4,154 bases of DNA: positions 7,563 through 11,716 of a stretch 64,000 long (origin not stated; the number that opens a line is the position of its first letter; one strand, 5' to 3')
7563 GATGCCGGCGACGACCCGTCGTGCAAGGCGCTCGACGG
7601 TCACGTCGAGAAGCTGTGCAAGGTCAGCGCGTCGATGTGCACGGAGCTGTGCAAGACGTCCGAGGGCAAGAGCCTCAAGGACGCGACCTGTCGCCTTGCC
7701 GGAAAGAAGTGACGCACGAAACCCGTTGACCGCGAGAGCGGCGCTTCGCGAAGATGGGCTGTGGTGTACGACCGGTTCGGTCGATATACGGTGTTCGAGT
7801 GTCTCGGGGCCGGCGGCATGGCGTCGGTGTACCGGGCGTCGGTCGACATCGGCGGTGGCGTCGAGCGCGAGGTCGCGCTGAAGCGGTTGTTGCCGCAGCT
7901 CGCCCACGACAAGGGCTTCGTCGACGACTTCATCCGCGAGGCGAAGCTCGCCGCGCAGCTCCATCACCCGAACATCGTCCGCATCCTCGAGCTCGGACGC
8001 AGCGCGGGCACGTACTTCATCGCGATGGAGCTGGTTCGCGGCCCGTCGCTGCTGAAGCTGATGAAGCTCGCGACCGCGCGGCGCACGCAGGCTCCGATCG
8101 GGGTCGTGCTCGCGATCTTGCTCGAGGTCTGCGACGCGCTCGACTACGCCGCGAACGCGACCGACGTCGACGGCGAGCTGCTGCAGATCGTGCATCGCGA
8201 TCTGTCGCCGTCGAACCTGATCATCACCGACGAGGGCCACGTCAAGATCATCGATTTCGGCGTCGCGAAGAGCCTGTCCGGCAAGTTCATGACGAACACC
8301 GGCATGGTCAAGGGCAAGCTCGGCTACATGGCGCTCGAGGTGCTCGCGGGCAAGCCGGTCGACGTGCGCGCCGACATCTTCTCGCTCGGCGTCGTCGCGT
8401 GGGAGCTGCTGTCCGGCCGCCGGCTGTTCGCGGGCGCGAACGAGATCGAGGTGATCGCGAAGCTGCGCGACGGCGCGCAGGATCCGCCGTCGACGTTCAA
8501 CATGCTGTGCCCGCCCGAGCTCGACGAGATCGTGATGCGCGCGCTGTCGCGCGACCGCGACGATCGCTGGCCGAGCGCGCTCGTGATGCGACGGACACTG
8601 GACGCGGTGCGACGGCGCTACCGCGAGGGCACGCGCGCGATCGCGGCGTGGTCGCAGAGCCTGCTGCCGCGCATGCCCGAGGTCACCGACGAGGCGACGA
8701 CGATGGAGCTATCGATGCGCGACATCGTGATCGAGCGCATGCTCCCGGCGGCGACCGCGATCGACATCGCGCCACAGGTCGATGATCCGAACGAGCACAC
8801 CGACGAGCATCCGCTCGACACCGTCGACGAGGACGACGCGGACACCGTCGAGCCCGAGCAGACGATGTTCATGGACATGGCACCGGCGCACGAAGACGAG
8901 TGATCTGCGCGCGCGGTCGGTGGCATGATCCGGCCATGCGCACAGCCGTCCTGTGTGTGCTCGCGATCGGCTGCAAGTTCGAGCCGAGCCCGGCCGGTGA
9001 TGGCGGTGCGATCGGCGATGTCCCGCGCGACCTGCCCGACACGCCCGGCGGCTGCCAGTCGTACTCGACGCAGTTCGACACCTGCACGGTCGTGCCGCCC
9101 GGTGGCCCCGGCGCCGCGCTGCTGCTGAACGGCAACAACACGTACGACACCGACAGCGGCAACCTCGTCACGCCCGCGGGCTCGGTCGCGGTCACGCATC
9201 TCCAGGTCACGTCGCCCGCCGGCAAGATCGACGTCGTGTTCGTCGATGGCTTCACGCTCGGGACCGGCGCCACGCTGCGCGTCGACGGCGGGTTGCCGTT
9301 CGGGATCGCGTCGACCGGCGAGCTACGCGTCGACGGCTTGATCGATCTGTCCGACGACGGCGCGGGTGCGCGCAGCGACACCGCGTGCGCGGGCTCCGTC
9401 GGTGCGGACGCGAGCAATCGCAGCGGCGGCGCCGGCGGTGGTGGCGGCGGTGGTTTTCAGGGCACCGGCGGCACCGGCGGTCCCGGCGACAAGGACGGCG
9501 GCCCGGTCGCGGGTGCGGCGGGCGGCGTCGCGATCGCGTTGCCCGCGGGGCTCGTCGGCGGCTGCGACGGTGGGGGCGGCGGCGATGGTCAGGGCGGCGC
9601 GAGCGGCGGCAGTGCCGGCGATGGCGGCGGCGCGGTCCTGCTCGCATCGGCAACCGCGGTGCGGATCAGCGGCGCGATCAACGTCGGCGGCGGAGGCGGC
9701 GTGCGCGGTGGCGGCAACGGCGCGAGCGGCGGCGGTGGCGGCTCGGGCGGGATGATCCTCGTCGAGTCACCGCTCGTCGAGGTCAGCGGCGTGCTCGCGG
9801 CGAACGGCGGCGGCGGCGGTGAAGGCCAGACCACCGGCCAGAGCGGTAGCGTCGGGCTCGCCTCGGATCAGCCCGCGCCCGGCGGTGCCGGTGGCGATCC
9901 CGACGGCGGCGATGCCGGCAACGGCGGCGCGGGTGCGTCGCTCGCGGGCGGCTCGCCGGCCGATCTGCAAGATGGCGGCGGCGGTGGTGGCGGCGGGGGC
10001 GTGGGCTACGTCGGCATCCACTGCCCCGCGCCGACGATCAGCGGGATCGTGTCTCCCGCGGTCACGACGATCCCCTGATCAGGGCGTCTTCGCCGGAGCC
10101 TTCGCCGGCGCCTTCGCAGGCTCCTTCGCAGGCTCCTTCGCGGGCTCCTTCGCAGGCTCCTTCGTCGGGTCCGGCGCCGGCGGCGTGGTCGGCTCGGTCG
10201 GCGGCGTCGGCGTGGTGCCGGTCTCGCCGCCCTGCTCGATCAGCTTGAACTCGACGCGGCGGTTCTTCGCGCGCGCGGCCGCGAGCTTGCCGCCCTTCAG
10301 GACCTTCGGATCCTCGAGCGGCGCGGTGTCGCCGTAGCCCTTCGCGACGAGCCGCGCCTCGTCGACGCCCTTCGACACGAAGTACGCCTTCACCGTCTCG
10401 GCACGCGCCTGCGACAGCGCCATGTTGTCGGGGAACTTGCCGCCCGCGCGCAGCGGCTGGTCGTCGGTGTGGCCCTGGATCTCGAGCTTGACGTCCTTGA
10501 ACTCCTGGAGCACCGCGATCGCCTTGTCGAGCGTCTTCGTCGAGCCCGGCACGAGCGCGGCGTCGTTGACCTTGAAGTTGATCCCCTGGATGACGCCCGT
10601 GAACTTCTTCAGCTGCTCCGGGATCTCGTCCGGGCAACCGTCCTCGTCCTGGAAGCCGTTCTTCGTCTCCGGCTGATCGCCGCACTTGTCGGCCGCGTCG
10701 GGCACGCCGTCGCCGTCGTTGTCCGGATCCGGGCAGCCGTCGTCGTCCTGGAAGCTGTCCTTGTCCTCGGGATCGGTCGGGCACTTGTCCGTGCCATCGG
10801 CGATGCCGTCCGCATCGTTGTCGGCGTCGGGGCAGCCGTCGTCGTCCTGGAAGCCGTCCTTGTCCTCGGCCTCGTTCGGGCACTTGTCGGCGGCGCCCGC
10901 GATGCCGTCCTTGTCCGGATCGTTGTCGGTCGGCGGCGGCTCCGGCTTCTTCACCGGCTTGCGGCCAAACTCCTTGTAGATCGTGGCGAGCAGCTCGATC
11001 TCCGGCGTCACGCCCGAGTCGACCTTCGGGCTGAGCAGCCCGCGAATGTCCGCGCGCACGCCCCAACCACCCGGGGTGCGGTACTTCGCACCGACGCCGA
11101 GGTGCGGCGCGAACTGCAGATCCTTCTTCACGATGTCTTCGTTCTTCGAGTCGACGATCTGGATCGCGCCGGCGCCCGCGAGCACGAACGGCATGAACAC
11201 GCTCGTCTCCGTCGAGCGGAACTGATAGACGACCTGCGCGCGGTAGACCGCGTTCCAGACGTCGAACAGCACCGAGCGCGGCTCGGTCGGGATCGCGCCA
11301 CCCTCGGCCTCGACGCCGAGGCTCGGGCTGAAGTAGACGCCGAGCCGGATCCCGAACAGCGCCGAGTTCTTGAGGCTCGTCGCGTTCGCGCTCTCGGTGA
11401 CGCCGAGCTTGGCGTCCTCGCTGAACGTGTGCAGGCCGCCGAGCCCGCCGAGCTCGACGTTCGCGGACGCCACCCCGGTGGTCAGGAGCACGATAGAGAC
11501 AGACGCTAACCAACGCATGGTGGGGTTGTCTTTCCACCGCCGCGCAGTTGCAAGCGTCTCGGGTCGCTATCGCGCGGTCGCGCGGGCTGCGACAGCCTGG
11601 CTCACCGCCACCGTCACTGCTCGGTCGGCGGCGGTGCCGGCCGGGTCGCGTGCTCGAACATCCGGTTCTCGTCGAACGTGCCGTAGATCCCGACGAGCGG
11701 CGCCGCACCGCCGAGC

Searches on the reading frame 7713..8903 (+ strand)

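Call 40: search_protein_families(library=pfam, proteins=[window:7713-8903:+], max_evalue=0.001)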
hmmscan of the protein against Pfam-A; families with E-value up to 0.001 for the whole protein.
window:7713-8903:+ (396 aa): 5 families
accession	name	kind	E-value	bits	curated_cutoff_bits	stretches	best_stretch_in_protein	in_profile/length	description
PF00069.31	Pkinase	-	2.3e-37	129.3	31.7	1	25-286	1-252/263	Protein kinase domain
PF07714.23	PK_Tyr_Ser-Thr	-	6.5e-35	121.1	23.1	1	29-285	5-248/258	Protein tyrosine and serine/threonine kinase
PF03109.22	ABC1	-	9.4e-06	25.4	22.9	0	158-193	187-222/244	ABC1 atypical kinase-like domain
PF17667.7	Pkinase_fungal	-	1.2e-05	24.7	24.1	1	158-222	307-376/387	Fungal protein kinase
PF01636.29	APH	-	0.00037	20.8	23.2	0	154-185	165-197/239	Phosphotransferase enzyme family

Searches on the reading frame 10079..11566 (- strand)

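Call 40: search_protein_families(library=pfam, proteins=[window:10079-11566:-], max_evalue=0.001)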
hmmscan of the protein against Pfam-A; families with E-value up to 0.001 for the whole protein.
window:10079-11566:- (495 aa): 2 families
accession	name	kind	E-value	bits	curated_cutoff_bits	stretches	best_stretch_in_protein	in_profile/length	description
PF00691.25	OmpA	-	1.6e-16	60.9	27.2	1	331-421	2-89/98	OmpA family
PF13505.12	OMP_b-brl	-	5.3e-12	46.7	28.7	1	56-176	35-152/175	Outer membrane protein beta-barrel domain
